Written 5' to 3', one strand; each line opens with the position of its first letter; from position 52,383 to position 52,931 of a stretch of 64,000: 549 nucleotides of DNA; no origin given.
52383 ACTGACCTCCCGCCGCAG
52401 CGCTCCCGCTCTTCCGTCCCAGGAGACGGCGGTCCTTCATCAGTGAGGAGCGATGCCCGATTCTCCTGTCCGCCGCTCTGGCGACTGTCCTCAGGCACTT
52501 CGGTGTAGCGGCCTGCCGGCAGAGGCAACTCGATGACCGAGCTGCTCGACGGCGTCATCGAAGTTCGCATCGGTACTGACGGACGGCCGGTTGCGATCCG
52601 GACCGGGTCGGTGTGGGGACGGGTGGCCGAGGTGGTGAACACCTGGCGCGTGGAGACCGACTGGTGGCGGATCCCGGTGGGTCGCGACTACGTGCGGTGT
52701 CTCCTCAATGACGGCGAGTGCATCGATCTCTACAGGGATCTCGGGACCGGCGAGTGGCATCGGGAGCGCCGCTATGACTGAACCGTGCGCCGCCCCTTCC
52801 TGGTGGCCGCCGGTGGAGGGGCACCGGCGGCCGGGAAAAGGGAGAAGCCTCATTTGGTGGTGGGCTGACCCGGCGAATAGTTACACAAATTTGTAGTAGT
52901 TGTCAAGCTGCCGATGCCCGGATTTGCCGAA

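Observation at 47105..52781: imuB appears split: the Y-family core ORF ends early and an 82-aa stand-alone ORF 4.2 kb downstream carries the ImuB C-terminal signature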

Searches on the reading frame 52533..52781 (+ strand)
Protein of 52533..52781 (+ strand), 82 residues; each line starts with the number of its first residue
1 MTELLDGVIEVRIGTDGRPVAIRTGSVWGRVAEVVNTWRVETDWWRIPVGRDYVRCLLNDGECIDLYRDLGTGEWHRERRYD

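Call 5: search_protein_families(library=pfam, proteins=[window:52533-52781:+], max_evalue=0.01)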
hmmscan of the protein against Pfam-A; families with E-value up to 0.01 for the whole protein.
window:52533-52781:+ (82 aa): 0 families

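Call 6: search_protein_families(library=ncbifam, proteins=[window:52533-52781:+], max_evalue=0.01)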
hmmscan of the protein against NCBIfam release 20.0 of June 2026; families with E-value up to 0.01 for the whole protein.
window:52533-52781:+ (82 aa): 0 families

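Call 9: find_homologous_proteins(query=window:52533-52778:+, max_evalue=0.001)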
Query window:52533-52778:+ (82 aa): 84 proteins with E <= 0.001 among 86 candidates.
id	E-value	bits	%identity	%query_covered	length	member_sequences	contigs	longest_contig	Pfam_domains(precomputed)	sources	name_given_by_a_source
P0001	5.2e-44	166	89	100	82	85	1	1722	-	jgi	jgi:hypothetical protein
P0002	4.9e-41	156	85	100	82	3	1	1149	-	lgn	-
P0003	1.5e-40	155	84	100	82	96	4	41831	-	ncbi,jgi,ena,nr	ncbi:MAG TPA: hypothetical protein VND88_03000 [Candidatus Acidoferrales bacterium]|nr:hypothetical 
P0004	3.0e-40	154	83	100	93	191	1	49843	-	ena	-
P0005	3.1e-40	154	84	100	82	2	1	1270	-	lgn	-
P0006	9.8e-39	149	83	100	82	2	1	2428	-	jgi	jgi:hypothetical protein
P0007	1.5e-38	148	80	100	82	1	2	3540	-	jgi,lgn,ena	-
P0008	3.2e-38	147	79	100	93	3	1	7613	-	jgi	jgi:hypothetical protein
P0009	7.1e-38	146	81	100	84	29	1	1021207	-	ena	-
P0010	1.3e-37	145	79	100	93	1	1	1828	-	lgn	-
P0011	2.2e-37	145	78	100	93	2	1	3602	-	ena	-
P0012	3.4e-37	144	74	100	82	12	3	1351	-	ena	-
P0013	4.4e-37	144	77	100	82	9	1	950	-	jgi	jgi:hypothetical protein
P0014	1.8e-36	142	76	100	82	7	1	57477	-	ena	-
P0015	1.6e-30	123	67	100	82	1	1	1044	-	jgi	jgi:hypothetical protein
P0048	3.2e-23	99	62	100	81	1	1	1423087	-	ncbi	-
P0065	8.2e-18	82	52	100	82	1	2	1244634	-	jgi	jgi:hypothetical protein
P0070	4.0e-17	80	47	100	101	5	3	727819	-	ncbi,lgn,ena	-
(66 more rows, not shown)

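Call 13: search_protein_families(library=pfam, alignment_id=A1, max_evalue=10)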
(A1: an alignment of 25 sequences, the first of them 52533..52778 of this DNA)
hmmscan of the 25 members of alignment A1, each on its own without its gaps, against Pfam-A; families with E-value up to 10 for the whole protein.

A. member 1, window:52533-52778:+ (82 aa): 0 families

B. families by the number of members that match (of 25 scanned): 4 families
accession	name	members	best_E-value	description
PF15451.11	DUF4632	1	0.024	Domain of unknown function (DUF4632)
PF05899.18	Cupin_3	1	0.085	EutQ-like cupin domain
PF03454.20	MoeA_C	1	0.15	MoeA C-terminal region (domain IV)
PF13754.12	Big_3_4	1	0.21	Domain of unknown function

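Call 14: find_encoding_contigs(protein=window:52533-52778:+, flank=10000, max_places=4)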
Protein window:52533-52778:+ (82 aa): no gene with exactly this product is on record in the collection.
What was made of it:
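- Tried and rejected: An exact look-up of the window's small protein found no source contig (call 14).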

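Call 15: find_encoding_contigs(protein=P0048, flank=10000, max_places=3)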
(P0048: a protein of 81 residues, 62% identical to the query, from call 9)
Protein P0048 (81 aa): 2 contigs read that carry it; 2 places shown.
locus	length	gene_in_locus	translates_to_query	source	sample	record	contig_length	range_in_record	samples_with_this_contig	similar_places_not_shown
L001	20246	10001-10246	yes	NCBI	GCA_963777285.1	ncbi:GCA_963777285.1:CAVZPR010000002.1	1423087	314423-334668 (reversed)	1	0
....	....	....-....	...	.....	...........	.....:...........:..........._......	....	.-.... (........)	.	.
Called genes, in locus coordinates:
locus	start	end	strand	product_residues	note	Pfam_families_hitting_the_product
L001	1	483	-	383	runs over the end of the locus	PF14659:Phage_int_SAM_3 (weak), PF00589:Phage_integrase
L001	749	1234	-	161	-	-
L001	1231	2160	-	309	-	PF01557:FAA_hydrolase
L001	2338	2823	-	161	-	PF12900:Pyridox_ox_2 (weak), PF01243:PNPOx_N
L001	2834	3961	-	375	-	PF00155:Aminotran_1_2, PF01053:Cys_Met_Meta_PP (weak)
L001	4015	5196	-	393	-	PF20510:HgmA_N (weak)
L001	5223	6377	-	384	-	PF00903:Glyoxalase, PF13468:Glyoxalase_3 (faint), PF13669:Glyoxalase_4, PF14696:Glyoxalase_5 (weak), PF00903:Glyoxalase, PF13669:Glyoxalase_4 (weak)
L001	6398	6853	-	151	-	PF14588:YjgF_endoribonc, PF01042:Ribonuc_L-PSP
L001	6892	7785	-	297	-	PF01073:3Beta_HSD, PF01370:Epimerase, PF04321:RmlD_sub_bind (weak), PF05368:NmrA, PF07993:NAD_binding_4 (faint), PF13460:NAD_binding_10, PF16363:GDP_Man_Dehyd (weak)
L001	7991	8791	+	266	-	PF00154:RecA_N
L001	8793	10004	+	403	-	PF00817:IMS, PF11799:IMS_C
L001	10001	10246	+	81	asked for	-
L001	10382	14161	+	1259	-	PF02811:PHP, PF07733:DNA_pol3_alpha, PF17657:DNA_pol3_finger, PF14579:HHH_6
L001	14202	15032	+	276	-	PF01343:Peptidase_S49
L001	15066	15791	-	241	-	-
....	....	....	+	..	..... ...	-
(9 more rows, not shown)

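Call 16: find_encoding_contigs(protein=P0009, flank=10000, max_places=2)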
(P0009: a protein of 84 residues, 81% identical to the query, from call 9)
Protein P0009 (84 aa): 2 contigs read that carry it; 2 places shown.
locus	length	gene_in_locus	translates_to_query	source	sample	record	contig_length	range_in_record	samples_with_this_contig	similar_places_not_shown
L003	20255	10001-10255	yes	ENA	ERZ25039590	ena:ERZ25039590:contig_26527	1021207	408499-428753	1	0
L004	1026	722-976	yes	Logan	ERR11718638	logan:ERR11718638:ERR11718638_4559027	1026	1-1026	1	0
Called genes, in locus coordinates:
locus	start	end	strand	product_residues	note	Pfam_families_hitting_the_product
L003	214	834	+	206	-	-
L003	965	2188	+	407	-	-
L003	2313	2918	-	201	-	PF01209:Ubie_methyltran, PF01135:PCMT, PF02353:CMAS, PF13489:Methyltransf_23, PF01728:FtsJ, PF13847:Methyltransf_31, PF08241:Methyltransf_11, PF08242:Methyltransf_12, +3 more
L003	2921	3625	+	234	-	PF00440:TetR_N, PF21597:TetR_C_43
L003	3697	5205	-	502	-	PF07690:MFS_1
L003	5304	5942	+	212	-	PF00440:TetR_N, PF21597:TetR_C_43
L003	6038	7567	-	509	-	PF04185:Phosphoesterase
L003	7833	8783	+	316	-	PF00154:RecA_N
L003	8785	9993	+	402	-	PF00817:IMS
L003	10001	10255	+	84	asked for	-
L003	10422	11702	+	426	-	PF02811:PHP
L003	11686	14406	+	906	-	PF07733:DNA_pol3_alpha, PF17657:DNA_pol3_finger, PF14579:HHH_6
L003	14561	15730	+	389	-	-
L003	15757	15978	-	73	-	-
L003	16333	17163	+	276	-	PF01343:Peptidase_S49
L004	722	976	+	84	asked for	-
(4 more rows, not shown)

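Call 17: find_encoding_contigs(protein=P0003, flank=10000, max_places=4)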
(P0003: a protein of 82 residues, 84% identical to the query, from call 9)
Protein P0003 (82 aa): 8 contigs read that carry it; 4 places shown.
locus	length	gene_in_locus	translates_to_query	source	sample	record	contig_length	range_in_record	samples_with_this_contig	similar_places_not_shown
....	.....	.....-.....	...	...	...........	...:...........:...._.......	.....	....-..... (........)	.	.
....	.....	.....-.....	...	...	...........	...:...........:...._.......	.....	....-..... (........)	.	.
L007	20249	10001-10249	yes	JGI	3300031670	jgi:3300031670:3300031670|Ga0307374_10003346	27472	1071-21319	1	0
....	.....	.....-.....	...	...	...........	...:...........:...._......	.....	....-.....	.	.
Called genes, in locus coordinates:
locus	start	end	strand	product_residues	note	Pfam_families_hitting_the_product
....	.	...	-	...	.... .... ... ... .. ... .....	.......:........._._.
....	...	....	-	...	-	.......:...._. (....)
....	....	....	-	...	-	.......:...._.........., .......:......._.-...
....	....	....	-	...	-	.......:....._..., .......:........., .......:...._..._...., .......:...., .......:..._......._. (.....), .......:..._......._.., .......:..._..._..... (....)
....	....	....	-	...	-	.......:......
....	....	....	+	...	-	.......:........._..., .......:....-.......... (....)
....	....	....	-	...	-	-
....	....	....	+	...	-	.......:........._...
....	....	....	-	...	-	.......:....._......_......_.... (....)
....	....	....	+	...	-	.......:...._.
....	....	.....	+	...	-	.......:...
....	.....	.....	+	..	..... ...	-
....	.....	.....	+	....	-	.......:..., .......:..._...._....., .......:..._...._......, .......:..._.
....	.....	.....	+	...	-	-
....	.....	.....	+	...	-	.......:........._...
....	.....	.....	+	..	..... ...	-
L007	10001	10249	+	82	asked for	-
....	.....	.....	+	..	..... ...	-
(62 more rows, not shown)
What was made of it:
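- Checked: Its likely start is GTG 47105, one base after the imuA-like stop, the same spacing as in relatives (calls 15, 17).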

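Call 18: find_encoding_contigs(protein=P0004, flank=10000, max_places=2)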
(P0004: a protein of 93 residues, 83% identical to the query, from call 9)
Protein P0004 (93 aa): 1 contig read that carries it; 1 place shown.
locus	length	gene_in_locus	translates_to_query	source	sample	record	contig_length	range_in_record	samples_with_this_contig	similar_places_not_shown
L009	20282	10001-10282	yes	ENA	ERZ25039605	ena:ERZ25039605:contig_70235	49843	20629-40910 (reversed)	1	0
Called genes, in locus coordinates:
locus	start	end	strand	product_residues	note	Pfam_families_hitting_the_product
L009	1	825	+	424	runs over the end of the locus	PF13360:PQQ_2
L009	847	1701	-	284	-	PF00155:Aminotran_1_2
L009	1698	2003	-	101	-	-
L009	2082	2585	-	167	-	PF04209:HgmA_C (faint)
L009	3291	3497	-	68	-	PF01042:Ribonuc_L-PSP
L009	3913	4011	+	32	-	-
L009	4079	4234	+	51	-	-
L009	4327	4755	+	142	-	-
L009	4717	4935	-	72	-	-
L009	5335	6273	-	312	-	PF00171:Aldedh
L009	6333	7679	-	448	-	PF01565:FAD_binding_4, PF08031:BBE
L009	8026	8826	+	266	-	PF00154:RecA_N (weak)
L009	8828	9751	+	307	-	PF00817:IMS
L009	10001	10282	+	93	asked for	-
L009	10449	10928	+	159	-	PF02811:PHP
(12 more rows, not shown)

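Call 21: search_protein_representatives(alignment_id=A1)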
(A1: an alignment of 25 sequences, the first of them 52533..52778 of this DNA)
Query: 25 sequences, 82 profile positions. Proteins with E-value up to 0.001 (for the whole library): 1009; up to 1e-10: 68; up to 1e-30: 1. The best 150 are listed.
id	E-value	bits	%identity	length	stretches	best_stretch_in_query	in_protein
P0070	5.0e-37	141.8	-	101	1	1-82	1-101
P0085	3.8e-27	110.1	-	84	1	1-82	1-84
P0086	7.2e-24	99.6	-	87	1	1-82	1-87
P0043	6.4e-23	96.6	-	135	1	1-63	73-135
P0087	8.4e-20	86.6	-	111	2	8-71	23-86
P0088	1.9e-17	79.0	-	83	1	1-61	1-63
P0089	1.1e-16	76.6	-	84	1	1-82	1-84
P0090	2.1e-15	72.5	-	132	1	9-78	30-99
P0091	5.1e-15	71.3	-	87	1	8-82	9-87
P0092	9.5e-15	70.4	-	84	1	8-82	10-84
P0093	1.0e-14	70.3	-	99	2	1-69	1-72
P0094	2.8e-14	68.9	-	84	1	1-82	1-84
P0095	4.0e-14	68.4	-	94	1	9-78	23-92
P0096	4.9e-14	68.1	-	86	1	9-82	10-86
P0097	7.5e-14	67.5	-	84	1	7-82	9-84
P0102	4.1e-13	65.2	-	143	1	9-76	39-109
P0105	7.7e-13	64.3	-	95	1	9-79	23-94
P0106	8.2e-13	64.2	-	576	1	8-79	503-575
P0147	9.0e-11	57.6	-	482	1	8-80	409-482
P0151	1.1e-10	57.4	-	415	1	8-80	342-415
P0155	1.3e-10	57.1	-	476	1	6-80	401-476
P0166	2.2e-10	56.4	-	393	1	14-79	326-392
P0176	3.5e-10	55.7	-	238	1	9-77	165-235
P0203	1.3e-09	53.9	-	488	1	8-81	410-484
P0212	1.6e-09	53.7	-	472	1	7-79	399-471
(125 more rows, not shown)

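Call 22: search_protein_families(library=pfam, proteins=[P0106, P0147, P0151, P0155, P0166, P0203, P0212, P0095, P0090, P0176], max_evalue=0.01)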
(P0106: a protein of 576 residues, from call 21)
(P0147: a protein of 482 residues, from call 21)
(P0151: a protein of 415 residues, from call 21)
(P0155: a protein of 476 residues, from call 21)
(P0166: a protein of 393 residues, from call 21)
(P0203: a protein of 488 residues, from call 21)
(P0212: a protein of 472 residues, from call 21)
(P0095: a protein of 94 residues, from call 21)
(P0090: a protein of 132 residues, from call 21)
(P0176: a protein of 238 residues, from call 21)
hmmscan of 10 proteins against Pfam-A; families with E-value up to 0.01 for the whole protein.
P0106 (576 aa): 2 families
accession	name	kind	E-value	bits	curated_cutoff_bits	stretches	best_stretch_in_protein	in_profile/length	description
PF00817.25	IMS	-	2.1e-12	47.6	23.2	1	127-244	26-147/148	impB/mucB/samB family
PF21999.2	IMS_HHH_1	-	0.0013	19.6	27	1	278-320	10-53/53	DNA polymerase-iota, thumb domain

P0147 (482 aa): 2 families
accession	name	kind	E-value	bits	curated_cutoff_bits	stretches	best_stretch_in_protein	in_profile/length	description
PF00817.25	IMS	-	4.5e-08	33.6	23.2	1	7-148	3-147/148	impB/mucB/samB family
PF11799.13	IMS_C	-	8.2e-05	23.4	20.7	1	242-341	9-107/109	impB/mucB/samB family C-terminal domain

P0151 (415 aa): 1 family
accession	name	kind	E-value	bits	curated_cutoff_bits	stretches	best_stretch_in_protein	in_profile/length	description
PF11799.13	IMS_C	-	1.1e-05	26.3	20.7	1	178-277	8-109/109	impB/mucB/samB family C-terminal domain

P0155 (476 aa): 2 families
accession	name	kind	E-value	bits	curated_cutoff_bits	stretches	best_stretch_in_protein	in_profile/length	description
PF00817.25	IMS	-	1.4e-10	41.8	23.2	1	10-148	3-147/148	impB/mucB/samB family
PF11799.13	IMS_C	-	0.00029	21.7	20.7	1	253-336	20-107/109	impB/mucB/samB family C-terminal domain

P0166 (393 aa): 1 family
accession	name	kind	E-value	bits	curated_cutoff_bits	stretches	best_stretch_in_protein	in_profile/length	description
PF11799.13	IMS_C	-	0.00036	21.3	20.7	1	166-270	6-109/109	impB/mucB/samB family C-terminal domain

P0203 (488 aa): 2 families
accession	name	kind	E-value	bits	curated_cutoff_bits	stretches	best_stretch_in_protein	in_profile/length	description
PF00817.25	IMS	-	1.2e-14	55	23.2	1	9-147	5-147/148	impB/mucB/samB family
PF21999.2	IMS_HHH_1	-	0.0058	17.5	27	0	183-223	12-53/53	DNA polymerase-iota, thumb domain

P0212 (472 aa): 0 families

P0095 (94 aa): 0 families

P0090 (132 aa): 0 families

P0176 (238 aa): 1 family
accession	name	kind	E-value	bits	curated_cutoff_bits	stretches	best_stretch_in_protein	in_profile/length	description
PF11799.13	IMS_C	-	0.0037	18.1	20.7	1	11-117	10-108/109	impB/mucB/samB family C-terminal domain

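Call 23: search_protein_families(library=ncbifam, proteins=[P0106, P0147, P0155, P0203, P0212, P0095, P0090, P0105, P0092, P0085], max_evalue=0.01)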
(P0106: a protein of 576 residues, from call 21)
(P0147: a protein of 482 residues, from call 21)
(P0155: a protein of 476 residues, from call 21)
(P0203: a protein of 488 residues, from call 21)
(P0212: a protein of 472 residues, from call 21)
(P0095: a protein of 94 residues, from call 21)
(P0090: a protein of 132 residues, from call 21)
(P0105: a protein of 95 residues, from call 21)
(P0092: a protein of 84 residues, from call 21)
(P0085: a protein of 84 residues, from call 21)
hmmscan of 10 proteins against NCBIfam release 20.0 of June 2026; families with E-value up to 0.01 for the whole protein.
P0106 (576 aa): 9 families
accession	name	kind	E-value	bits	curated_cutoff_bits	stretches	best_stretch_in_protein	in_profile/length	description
NF002751.0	PRK02794.1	equivalog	1e-19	70.8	371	1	130-379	71-324/425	DNA polymerase IV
NF002677.0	PRK02406.1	equivalog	4.6e-19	68.7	256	1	130-366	40-276/357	DNA polymerase IV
NF002492.0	PRK01810.1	equivalog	3.4e-17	62.3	399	1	133-439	49-361/412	DNA polymerase IV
NF002848.0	PRK03103.1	subfamily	2.4e-16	59.2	381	1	129-326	39-242/410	DNA polymerase IV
NF002883.0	PRK03352.1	equivalog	1.1e-15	57.7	330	1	132-327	45-239/347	DNA polymerase IV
NF010731.0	PRK14133.1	equivalog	1.9e-14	53.7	362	1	134-442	40-349/352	DNA polymerase IV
NF003015.0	PRK03858.1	subfamily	3.9e-12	45.9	367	1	134-328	41-239/399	DNA polymerase IV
NF002882.0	PRK03348.1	equivalog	4.5e-12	45.5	389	1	140-328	49-243/461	DNA polymerase IV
NF002292.0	PRK01216.1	equivalog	1.8e-09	37.1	339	1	139-359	48-271/351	DNA polymerase IV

P0147 (482 aa): 9 families
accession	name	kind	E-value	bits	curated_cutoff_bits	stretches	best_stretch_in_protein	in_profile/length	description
NF002882.0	PRK03348.1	equivalog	2.3e-13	49.7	389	1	42-324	45-335/461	DNA polymerase IV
NF002883.0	PRK03352.1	equivalog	3.4e-13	49.5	330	1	45-324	52-333/347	DNA polymerase IV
NF002751.0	PRK02794.1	equivalog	1.3e-12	47.3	371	1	132-312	172-353/425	DNA polymerase IV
NF002848.0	PRK03103.1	subfamily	1.4e-10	40.3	381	1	10-287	14-297/410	DNA polymerase IV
NF002677.0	PRK02406.1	equivalog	3.2e-10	39.6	256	1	45-311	50-321/357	DNA polymerase IV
NF003015.0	PRK03858.1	subfamily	1e-09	37.9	367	1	39-307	40-314/399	DNA polymerase IV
NF002292.0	PRK01216.1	equivalog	1.7e-07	30.6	339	1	42-222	45-231/351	DNA polymerase IV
NF002492.0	PRK01810.1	equivalog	4.5e-05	22.3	399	1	43-293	53-309/412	DNA polymerase IV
NF010731.0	PRK14133.1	equivalog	7.4e-05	22.1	362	1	45-228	46-231/352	DNA polymerase IV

P0155 (476 aa): 9 families
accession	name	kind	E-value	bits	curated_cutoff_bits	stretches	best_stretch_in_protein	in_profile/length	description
NF002751.0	PRK02794.1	equivalog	4.1e-20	72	371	1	47-287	84-328/425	DNA polymerase IV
NF003015.0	PRK03858.1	subfamily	1.4e-18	67.2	367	1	17-297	21-309/399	DNA polymerase IV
NF002677.0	PRK02406.1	equivalog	1.9e-18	66.7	256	1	16-282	19-294/357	DNA polymerase IV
NF002882.0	PRK03348.1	equivalog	2.5e-15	56.2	389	1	45-282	50-293/461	DNA polymerase IV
NF002883.0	PRK03352.1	equivalog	1.3e-11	44.3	330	1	7-284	9-293/347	DNA polymerase IV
NF002848.0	PRK03103.1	subfamily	4.1e-11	42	381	1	38-368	44-387/410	DNA polymerase IV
NF002492.0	PRK01810.1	equivalog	6.5e-10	38.3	399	1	37-281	49-297/412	DNA polymerase IV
NF010731.0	PRK14133.1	equivalog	8e-09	35.2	362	1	44-284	47-287/352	DNA polymerase IV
NF002292.0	PRK01216.1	equivalog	7.1e-05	22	339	1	46-228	51-237/351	DNA polymerase IV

P0203 (488 aa): 9 families
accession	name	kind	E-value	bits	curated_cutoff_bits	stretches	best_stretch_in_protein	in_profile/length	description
NF002677.0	PRK02406.1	equivalog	5.5e-22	78.3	256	1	28-270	33-281/357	DNA polymerase IV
NF002883.0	PRK03352.1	equivalog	1.1e-18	67.5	330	1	37-272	43-282/347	DNA polymerase IV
NF002751.0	PRK02794.1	equivalog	2e-17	63.2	371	1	30-263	66-305/425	DNA polymerase IV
NF003015.0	PRK03858.1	subfamily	1.4e-16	60.6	367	1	40-227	41-235/399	DNA polymerase IV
NF010731.0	PRK14133.1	equivalog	3.2e-16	59.5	362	1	27-263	28-267/352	DNA polymerase IV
NF002882.0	PRK03348.1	equivalog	1.3e-15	57.2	389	1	40-262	43-274/461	DNA polymerase IV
NF002848.0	PRK03103.1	subfamily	5.5e-15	54.7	381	1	29-228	31-241/410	DNA polymerase IV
NF002492.0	PRK01810.1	equivalog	3.9e-14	52.2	399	1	27-226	37-241/412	DNA polymerase IV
NF002292.0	PRK01216.1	equivalog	8.8e-08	31.5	339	1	33-213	36-222/351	DNA polymerase IV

P0212 (472 aa): 5 families
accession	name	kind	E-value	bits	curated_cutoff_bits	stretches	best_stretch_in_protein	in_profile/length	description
NF002882.0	PRK03348.1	equivalog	8.3e-10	38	389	1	133-234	139-243/461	DNA polymerase IV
NF002751.0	PRK02794.1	equivalog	2.3e-05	23.4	371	1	135-286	172-325/425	DNA polymerase IV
NF003015.0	PRK03858.1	subfamily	0.0003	19.9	367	1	135-232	137-237/399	DNA polymerase IV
NF002677.0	PRK02406.1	equivalog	0.00069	18.8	256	1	138-233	144-241/357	DNA polymerase IV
NF002848.0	PRK03103.1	subfamily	0.0009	17.8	381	1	136-239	141-249/410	DNA polymerase IV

P0095 (94 aa): 0 families

P0090 (132 aa): 0 families

P0105 (95 aa): 0 families

P0092 (84 aa): 0 families

P0085 (84 aa): 0 families
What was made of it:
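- On ImuB-C domain superfamily: The profile hits the C-termini of IMS-domain proteins at E 8e-13 to 1e-9 (calls 21-23).
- The profile hits the C-termini of IMS-domain proteins at E around 1e-10 to 1e-13 for a 1.8-billion-protein library (calls 21-23).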
